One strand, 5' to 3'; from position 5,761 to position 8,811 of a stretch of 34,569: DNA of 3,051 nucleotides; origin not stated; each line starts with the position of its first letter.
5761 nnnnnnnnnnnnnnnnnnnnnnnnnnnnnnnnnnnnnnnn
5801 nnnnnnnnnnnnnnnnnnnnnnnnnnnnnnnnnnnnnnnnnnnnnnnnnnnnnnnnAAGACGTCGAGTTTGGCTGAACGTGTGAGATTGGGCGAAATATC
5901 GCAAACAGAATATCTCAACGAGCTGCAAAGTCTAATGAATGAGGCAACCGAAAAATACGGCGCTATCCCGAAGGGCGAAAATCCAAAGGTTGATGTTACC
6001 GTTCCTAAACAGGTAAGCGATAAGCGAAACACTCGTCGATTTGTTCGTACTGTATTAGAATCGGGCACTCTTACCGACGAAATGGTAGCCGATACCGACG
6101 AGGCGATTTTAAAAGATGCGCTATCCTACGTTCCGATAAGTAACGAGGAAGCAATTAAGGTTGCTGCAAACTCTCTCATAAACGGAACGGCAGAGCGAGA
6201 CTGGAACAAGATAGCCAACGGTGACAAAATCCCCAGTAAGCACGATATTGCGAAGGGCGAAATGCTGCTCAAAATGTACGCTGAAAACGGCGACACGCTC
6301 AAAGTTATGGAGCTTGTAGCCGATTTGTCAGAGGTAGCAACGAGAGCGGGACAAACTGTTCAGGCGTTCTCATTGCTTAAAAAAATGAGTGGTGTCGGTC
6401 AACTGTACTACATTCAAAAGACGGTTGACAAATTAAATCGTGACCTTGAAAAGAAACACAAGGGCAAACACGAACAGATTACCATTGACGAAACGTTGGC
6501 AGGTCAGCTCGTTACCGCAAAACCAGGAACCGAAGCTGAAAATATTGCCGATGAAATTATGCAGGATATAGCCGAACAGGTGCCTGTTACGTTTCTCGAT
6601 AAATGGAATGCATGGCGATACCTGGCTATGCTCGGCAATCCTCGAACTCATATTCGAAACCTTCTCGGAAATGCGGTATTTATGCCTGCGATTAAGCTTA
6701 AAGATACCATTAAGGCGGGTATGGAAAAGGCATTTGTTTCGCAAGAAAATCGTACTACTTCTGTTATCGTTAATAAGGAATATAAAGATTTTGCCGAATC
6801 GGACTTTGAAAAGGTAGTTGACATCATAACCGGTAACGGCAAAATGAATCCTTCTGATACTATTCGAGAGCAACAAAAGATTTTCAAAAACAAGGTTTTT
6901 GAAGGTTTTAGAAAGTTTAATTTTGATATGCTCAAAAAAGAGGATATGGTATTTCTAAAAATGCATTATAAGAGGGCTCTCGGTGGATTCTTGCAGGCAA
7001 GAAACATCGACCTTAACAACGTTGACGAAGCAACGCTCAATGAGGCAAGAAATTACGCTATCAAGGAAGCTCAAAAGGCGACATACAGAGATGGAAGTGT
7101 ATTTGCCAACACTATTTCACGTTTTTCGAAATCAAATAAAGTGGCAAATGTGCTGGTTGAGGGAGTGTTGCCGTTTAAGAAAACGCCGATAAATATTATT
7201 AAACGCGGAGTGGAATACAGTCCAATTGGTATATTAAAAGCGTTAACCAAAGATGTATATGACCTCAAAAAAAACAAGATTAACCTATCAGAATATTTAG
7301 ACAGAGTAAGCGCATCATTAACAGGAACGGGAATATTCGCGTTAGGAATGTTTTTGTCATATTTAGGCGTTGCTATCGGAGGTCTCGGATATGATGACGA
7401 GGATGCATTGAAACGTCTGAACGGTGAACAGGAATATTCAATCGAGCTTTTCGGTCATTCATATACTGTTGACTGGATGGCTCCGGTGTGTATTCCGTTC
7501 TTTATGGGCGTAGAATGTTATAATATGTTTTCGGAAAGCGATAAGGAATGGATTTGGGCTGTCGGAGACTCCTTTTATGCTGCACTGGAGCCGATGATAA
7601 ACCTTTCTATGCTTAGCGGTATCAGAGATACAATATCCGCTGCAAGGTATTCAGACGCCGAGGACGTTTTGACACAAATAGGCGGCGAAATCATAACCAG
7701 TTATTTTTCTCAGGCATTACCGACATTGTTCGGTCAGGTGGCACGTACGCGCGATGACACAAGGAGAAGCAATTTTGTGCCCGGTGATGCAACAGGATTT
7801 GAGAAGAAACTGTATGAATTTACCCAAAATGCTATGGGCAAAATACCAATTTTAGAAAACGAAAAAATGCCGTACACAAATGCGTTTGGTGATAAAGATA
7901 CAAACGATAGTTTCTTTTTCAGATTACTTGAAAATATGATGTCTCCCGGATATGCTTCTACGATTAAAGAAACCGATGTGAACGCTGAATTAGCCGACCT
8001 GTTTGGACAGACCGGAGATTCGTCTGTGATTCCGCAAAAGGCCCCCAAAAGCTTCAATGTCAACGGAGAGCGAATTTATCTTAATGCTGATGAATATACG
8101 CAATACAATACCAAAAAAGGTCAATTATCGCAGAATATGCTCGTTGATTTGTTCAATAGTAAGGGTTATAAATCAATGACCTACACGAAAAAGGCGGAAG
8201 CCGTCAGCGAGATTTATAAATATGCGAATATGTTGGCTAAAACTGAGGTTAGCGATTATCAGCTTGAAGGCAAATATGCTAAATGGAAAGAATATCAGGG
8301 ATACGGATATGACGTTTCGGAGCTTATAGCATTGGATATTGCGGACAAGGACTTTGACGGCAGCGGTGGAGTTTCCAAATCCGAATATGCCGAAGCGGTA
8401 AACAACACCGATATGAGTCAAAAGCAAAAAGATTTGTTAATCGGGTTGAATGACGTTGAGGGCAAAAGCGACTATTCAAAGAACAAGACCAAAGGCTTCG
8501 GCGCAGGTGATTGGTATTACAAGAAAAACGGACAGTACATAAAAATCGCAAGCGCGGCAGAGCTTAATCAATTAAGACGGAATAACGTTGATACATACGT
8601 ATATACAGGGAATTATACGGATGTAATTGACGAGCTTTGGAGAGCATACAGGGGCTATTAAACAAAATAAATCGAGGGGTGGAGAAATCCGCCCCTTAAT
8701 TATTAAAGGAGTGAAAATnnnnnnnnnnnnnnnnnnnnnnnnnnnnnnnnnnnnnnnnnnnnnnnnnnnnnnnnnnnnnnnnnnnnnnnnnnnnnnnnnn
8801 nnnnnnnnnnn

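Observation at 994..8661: A 2555-aa mosaic virion protein in the internal-core/ejection slot of a podovirus-like structural module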

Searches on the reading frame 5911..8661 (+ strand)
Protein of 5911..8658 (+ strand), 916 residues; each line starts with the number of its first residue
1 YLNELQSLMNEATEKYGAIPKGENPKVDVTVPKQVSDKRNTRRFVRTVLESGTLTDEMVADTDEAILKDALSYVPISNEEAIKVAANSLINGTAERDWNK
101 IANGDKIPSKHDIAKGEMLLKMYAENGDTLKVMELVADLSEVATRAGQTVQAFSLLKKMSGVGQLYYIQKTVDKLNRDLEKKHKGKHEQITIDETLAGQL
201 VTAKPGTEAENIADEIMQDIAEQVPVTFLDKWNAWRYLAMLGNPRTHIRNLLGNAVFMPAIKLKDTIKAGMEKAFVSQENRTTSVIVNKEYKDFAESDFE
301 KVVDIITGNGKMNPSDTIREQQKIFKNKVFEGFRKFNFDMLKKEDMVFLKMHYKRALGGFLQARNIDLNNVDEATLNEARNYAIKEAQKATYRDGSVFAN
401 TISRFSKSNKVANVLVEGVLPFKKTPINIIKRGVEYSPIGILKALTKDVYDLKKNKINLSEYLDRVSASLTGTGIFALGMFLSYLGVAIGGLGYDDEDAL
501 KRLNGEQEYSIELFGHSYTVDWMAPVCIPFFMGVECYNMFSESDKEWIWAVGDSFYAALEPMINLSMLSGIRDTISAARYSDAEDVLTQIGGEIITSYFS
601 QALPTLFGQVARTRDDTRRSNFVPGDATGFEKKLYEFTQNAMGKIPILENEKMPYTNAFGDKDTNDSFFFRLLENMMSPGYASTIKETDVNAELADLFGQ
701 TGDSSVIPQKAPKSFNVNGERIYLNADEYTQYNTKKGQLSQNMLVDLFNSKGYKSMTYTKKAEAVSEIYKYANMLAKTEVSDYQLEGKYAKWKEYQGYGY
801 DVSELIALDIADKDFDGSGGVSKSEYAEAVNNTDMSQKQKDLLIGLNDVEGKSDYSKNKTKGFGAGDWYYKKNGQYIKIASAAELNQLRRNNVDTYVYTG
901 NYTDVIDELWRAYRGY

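Call 13: search_dna_similar(query=window:5950-8661:+, collection=phages, mode=protein, max_rows=25)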
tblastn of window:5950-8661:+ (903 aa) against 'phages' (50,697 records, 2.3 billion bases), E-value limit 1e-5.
No match.

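Call 19: find_homologous_proteins(query=window:5911-8658:+, max_evalue=0.001)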
Query window:5911-8658:+ (916 aa): 856 proteins with E <= 0.001 among 8000 candidates; the best 120 are listed.
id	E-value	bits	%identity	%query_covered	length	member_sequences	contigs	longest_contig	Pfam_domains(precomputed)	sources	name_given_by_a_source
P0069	0.0e+0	1688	81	100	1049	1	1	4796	-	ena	-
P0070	6.1e-258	877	94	47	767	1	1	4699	PF18760.8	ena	-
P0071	2.6e-249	848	50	90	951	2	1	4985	-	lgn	-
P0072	4.9e-238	811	49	84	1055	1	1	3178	-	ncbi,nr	ncbi:MAG: hypothetical protein IKK24_02740, partial [Clostridia bacterium]|nr:hypothetical protein [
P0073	9.8e-224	763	48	86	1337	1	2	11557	PF18760.8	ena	-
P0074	1.3e-222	760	44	92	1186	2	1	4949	-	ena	-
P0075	6.2e-222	757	46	87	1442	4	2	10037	PF18838.8,PF18819.7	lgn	-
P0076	5.9e-217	741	46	88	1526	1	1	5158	PF18798.7,PF18819.7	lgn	-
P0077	2.0e-215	736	46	87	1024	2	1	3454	-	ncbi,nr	ncbi:MAG: hypothetical protein J6J30_00885, partial [Clostridia bacterium]|nr:hypothetical protein [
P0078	5.9e-215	734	45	91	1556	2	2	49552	PF18838.8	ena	-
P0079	1.3e-214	733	44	88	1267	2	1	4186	PF18812.7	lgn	-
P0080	2.7e-214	732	46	83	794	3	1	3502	-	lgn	-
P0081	1.2e-213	730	47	86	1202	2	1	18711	PF18812.7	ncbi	-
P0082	2.7e-213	729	47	85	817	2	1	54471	-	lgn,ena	-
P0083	4.0e-212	725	45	86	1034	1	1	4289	PF18760.8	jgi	jgi:hypothetical protein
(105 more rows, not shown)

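Call 23: search_solved_structures(query=A1, max_evalue=1, show_alignments=2)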
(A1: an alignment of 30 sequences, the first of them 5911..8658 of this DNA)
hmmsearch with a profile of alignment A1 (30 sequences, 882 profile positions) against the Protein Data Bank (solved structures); distinct sequences matched with E-value up to 1: 5.
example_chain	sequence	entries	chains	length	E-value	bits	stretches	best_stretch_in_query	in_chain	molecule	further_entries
4w70_A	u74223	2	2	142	0.015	16.4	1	610-688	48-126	Single Domain Antibody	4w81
4w68_B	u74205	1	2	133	0.021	16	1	610-687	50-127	Single domain antibody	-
4tyu_A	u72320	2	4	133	0.022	15.8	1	610-687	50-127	Single Domain Antibody | sdAb A3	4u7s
4u05_A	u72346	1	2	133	0.027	15.6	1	610-687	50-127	Single Domain Antibody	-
3mlg_A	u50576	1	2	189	0.6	11.1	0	196-233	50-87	2X chimera of Helicobacter pylori protein HP0242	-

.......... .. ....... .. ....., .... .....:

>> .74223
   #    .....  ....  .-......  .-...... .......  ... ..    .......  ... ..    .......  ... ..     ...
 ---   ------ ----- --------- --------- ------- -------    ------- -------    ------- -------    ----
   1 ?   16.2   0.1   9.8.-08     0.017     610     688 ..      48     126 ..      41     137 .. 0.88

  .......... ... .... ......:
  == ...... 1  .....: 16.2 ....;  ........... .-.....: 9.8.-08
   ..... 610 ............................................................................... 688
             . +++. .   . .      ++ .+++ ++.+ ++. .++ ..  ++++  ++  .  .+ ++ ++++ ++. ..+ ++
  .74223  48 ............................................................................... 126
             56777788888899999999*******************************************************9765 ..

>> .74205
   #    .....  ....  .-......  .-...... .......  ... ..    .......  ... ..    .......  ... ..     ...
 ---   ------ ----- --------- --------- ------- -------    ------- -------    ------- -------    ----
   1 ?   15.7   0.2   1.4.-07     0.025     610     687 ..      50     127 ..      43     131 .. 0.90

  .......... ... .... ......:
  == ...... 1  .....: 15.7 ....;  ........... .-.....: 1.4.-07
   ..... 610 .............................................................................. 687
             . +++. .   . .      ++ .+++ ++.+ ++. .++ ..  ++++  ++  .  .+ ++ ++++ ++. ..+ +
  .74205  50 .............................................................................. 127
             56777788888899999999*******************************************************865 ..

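Call 33: predict_structure(alignment_id=A1)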
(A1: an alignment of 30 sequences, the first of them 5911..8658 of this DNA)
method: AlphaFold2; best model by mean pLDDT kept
length: 916 residues; sequences in the alignment: 30
mean_pLDDT: 75.5   pTM: 0.62
mean pLDDT of the five models: 75.5, 75.2, 67.1, 66.7, 65.9
residues with pLDDT >= 90: 69; 70-90: 605; 50-70: 187; < 50: 55
segments of 3 or more residues with pLDDT < 50: 310-312, 547-555, 814-822, 848-865, 901-910
pLDDT, mean of each block of 10 residues (from residue 1): 80 83 72 72 68 70 68 56 79 84 70 79 67 75 63 65 80 82 75 87 76 86 83 81 75 82 90 87 89 90 67 66 84 81 83 91 87 76 82 63 70 74 72 82 84 79 89 89 86 73 81 81 79 82 53 52 63 62 61 72 71 78 81 81 78 86 76 68 78 86 84 87 90 92 88 82 91 91 83 77 77 47 55 62 53 32 57 79 76 70 46 51
secondary structure, 60 per line:
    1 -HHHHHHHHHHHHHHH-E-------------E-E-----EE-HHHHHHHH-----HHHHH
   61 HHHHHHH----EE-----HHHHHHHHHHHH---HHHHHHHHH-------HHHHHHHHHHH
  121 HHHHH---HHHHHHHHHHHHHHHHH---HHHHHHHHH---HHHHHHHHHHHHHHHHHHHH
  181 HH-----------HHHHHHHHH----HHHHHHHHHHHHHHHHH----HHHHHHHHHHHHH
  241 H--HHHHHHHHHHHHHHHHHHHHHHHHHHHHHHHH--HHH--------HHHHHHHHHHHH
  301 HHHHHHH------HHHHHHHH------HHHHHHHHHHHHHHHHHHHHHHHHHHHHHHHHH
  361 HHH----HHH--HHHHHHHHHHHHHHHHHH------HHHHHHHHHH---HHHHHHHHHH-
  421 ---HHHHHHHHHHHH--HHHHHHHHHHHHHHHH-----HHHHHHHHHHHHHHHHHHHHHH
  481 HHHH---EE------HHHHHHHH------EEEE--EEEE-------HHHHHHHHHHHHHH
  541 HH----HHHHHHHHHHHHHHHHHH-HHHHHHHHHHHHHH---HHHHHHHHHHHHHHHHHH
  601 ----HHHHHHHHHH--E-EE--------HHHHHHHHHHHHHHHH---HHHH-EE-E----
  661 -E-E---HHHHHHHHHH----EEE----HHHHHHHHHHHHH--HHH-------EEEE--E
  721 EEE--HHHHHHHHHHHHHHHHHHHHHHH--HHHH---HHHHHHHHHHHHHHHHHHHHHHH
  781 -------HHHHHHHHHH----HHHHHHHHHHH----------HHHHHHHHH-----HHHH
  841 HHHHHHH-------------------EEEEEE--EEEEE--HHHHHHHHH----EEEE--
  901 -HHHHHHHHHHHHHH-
elements in order (helices of 4 or more, strands of 3 or more residues): H2-16 H43-50 H56-67 H79-90 H94-102 H110-125 H129-145 H149-157 H161-182 H194-202 H207-223 H228-241 H244-275 H289-307 H314-321 H328-363 H373-390 H397-406 H410-419 H424-435 H438-453 H459-484 H496-503 E510-513 E516-519 H527-542 H547-564 H566-579 H583-600 H605-614 H629-644 H648-651 H668-677 E682-684 H689-701 E714-717 E720-723 H726-748 H751-754 H758-780 H788-797 H802-812 H823-831 H837-847 E867-872 E875-879 H882-890 E895-898 H902-915

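Call 35: fold_search(model_id=the predicted structure, library=pdb)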
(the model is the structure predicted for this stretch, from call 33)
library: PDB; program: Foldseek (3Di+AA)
matches with E <= 10: 242; with E <= 0.001: 0
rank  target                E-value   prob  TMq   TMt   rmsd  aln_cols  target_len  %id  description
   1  8ex4                  6.0e-02  0.14  0.08  0.11  22.6       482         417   10  Human S1P transporter Spns2 in an inward-facing open conformation (state 1) (released 2023-05-31)
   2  5ve8_B                1.5e-01  0.10  0.10  0.10  30.1      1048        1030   10  Crystal structure of full-length Kluyveromyces lactis Kap123 with histone H3 1-28 (released 2017-11-01)
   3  9y6s_5a               2.6e-01  0.03  0.05  0.04  51.9      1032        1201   10  96-nm repeat of the Leishmania tarentolae doublet microtubule (released 2025-12-17)
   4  4z3n                  4.1e-01  0.13  0.10  0.17  22.9       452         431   10  Crystal structure of the MATE transporter ClbM (released 2016-01-13)
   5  6vaa_A                4.1e-01  0.07  0.10  0.08  25.5       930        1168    9  Structure of the Fanconi Anemia ID complex bound to ICL DNA (released 2020-03-18)
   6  7we4_A                4.1e-01  0.05  0.08  0.07  34.1       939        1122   10  Human Nav1.8 with A-803467, class I (released 2022-08-03)
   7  8b24_A                4.1e-01  0.04  0.08  0.09  33.2       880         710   11  Time-resolved structure of K+-dependent Na+-PPase from Thermotoga maritima 3600-seconds post reaction initiation with  (released 2024-01-17)
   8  2qmr_B                4.2e-01  0.06  0.08  0.09  28.4       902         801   10  Karyopherin beta2/transportin (released 2007-10-30)
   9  8rl7_A                4.4e-01  0.07  0.07  0.11  22.1       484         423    9  SPNS2 in complex with homo Di-Gluebody GbD12 (released 2025-01-15)
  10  8ex5                  5.3e-01  0.06  0.07  0.12  23.7       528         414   10  Human S1P transporter Spns2 in an outward-facing open conformation (state 4) (released 2023-05-31)
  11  9pmw_A                5.3e-01  0.06  0.11  0.06  36.3      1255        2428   10  Structure of HTTQ23-HAP40 complex bound to macrocycles HHL1, HD4 and HL2 (released 2025-08-20)
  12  8b71_A                5.5e-01  0.06  0.08  0.11  25.2       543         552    8  Upright KimA dimer with bound c-di-AMP from B. subtilis (released 2023-01-18)
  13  5m95_A                5.7e-01  0.08  0.09  0.15  23.7       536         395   11  STAPHYLOCOCCUS CAPITIS DIVALENT METAL ION TRANSPORTER (DMT) IN COMPLEX WITH MANGANESE (released 2016-11-30)
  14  8qv5_A                6.0e-01  0.06  0.07  0.12  22.2       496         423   10  Structure of human SPNS2 in LMNG (released 2025-02-19)
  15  8b70_A                6.5e-01  0.06  0.08  0.11  25.5       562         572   10  KimA from B. subtilis with nucleotide second-messenger c-di-AMP bound (released 2023-01-18)
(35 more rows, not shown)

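Call 37: fold_search(model_id=the predicted structure, library=viral)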
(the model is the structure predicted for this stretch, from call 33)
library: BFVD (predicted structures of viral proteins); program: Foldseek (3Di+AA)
matches with E <= 10: 295; with E <= 0.001: 53
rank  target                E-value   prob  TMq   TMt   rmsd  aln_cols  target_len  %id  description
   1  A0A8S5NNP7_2          1.3e-55  1.00  0.67  0.54  12.9       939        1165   33  EF-hand domain-containing protein [Myoviridae sp. ctagO6]
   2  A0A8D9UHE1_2          2.8e-50  1.00  0.68  0.54   9.3       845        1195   36  PolyVal ADP-ribosyltransferase [Myoviridae sp. ctjz83]
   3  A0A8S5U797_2          3.6e-47  1.00  0.70  0.58  13.8       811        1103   35  Large polyvalent protein-associated domain 3 (Fragment) [Podoviridae sp. ctngc57]
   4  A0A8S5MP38            2.6e-43  1.00  0.64  0.45  11.7       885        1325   28  EF-hand domain-containing protein [Podoviridae sp. ctoqT5]
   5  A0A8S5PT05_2          3.5e-38  1.00  0.66  0.65  10.7       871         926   26  Uncharacterized protein [Myoviridae sp. ctzS633]
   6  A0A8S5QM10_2          1.7e-36  1.00  0.61  0.56  13.0       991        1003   21  Uncharacterized protein [Ackermannviridae sp. ctQad106]
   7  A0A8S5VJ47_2          7.4e-36  1.00  0.64  0.58  13.1       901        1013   23  Uncharacterized protein [Ackermannviridae sp.]
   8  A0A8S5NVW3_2          3.1e-34  1.00  0.65  0.53  11.6       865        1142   22  Phage MuF C-terminal domain-containing protein [Myoviridae sp. cthRr4]
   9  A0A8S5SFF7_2          6.4e-34  1.00  0.58  0.49  13.0       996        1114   22  Nuclease [Myoviridae sp. ctuev19]
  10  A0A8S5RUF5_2          1.7e-31  1.00  0.60  0.43  18.7       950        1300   21  Uncharacterized protein [Ackermannviridae sp.]
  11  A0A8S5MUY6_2          5.6e-29  1.00  0.58  0.57   6.8       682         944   24  Nuclease [Myoviridae sp. ctxZR60]
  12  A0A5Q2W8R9            2.3e-26  1.00  0.60  0.55  15.2       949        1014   18  (no name in the UniProt tables at hand)
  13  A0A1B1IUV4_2          1.1e-16  1.00  0.48  0.34  22.1       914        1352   15  (no name in the UniProt tables at hand)
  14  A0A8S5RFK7            4.4e-16  1.00  0.31  0.35  14.8       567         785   20  EF-hand domain-containing protein [virus sp. ctyMK1]
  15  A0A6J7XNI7            1.4e-15  1.00  0.43  0.40  21.2       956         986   14  Large polyvalent protein associated domain-containing protein [uncultured Caudovirales phage]
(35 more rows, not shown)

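Call 80: find_related_loci(query=A1, collection=genome_contigs, flank=6000)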
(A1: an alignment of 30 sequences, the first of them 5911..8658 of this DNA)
Query A1 (916 aa) in genome_contigs; peptide patterns used: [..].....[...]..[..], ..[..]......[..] (x = any residue, [..] = any of these).
214 stretches matched a pattern; 196 encode a relative of the query (tblastn E <= 1e-3); the best 80 are kept; 80 distinct loci.
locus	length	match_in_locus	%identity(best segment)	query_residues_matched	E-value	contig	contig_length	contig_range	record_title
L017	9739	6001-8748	88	1-916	0e+0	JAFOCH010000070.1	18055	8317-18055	MAG: Clostridia bacterium isolate RGIG337 Dairy_cattle_Colon-2__c510276, whole genome shotgun sequence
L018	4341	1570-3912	52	1-777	0e+0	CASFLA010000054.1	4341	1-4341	uncultured Oscillospiraceae bacterium isolate CO.O28.metabat-bins.260 genome assembly, contig: CO.O28.metabat-bins.260.f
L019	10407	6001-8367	48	1-780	0e+0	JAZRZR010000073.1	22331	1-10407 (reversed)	MAG: Acutalibacteraceae bacterium isolate T1900044946_TS20190412.MAGScoT_cleanbin_000016 SGB_3481_k141_3402946, whole ge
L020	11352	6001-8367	47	14-806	0e+0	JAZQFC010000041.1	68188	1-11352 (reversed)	MAG: Acutalibacteraceae bacterium isolate T1900044633_TS20190099.MAGScoT_cleanbin_000029 SGB_1091_k141_177548, whole gen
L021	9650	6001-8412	46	1-799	0e+0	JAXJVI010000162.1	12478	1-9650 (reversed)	MAG: Acutalibacteraceae bacterium isolate DOME_MAG_5610 5610_C0334_k141_253328, whole genome shotgun sequence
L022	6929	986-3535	45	14-847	0e+0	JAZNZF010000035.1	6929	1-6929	MAG: Acutalibacteraceae bacterium isolate T1900044770_TS20190236.MAGScoT_cleanbin_000010 SGB_2444_k141_629724, whole gen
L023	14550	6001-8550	45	14-847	0e+0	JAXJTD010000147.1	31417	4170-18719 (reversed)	MAG: Acutalibacteraceae bacterium isolate DOME_MAG_4360 4360_C0308_k141_645851, whole genome shotgun sequence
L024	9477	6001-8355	47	1-781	0e+0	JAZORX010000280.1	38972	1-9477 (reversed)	MAG: Acutalibacteraceae bacterium isolate T1900045550_YK20190244.MAGScoT_cleanbin_000017 SGB_7871_k141_1412896, whole ge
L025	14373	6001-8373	47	1-783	0e+0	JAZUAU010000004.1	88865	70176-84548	MAG: Acutalibacteraceae bacterium isolate T1900045319_YK20190008.MAGScoT_cleanbin_000008 SGB_6336_k141_654611, whole gen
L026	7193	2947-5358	45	1-799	0e+0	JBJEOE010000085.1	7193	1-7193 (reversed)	MAG: Acutalibacteraceae bacterium isolate LOHA42_bin.044 NODE_7628_length_7193_cov_6.306108, whole genome shotgun sequen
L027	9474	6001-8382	45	1-793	0e+0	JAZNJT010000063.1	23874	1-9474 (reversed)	MAG: Acutalibacteraceae bacterium isolate T1900044679_TS20190145.MAGScoT_cleanbin_000011 SGB_1663_k141_2255606, whole ge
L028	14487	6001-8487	46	14-819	0e+0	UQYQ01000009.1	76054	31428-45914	uncultured Ruminococcus sp. isolate UMGS771 genome assembly, contig: NODE_155_length_76054_cov_5.692446, whole genome sh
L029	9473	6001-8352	44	15-790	0e+0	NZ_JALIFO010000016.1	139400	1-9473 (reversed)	Cuneatibacter sp. NSJ-177 B-1669N-35_ctg00008, whole genome shotgun sequence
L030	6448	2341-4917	42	5-856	0e+0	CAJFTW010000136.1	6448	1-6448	Candidatus Pseudolachnospira avium isolate Coassembly_mag_265 genome assembly, contig: MAGpy_11413_min2k_bin_265_fak87_2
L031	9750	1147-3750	43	4-843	0e+0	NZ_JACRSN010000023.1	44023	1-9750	Yeguia hominis strain NSJ-40 M1_ctg023, whole genome shotgun sequence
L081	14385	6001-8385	44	1-780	0e+0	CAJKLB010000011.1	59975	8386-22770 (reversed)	MAG TPA_asm: uncultured Selenomonadales bacterium isolate ERR321594-bin.40 genome assembly, contig: NODE_200_length_5997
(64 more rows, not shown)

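Call 90: search_protein_representatives(alignment_id=A1)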
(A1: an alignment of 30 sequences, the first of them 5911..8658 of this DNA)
Query: 30 sequences, 882 profile positions. Proteins with E-value up to 0.001 (for the whole library): 15491; up to 1e-10: 11019; up to 1e-30: 6192. The best 150 are listed.
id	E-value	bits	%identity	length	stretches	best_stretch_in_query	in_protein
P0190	0.0e+00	1247.9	-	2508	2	6-834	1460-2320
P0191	0.0e+00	1222.6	-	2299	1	5-879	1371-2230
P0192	0.0e+00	1209.2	-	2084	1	14-879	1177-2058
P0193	0.0e+00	1200.2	-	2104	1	12-879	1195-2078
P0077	0.0e+00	1197.0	-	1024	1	5-836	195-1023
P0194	0.0e+00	1189.0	-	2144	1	12-879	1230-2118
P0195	0.0e+00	1183.4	-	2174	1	4-835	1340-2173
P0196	0.0e+00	1183.1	-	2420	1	17-879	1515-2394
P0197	0.0e+00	1182.7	-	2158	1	11-880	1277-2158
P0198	0.0e+00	1176.3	-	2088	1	9-879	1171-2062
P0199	0.0e+00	1175.0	-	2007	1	6-879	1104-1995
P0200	0.0e+00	1172.0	-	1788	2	6-836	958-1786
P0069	0.0e+00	1169.4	-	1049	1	5-879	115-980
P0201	0.0e+00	1161.2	-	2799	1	8-879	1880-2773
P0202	0.0e+00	1161.0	-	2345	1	15-879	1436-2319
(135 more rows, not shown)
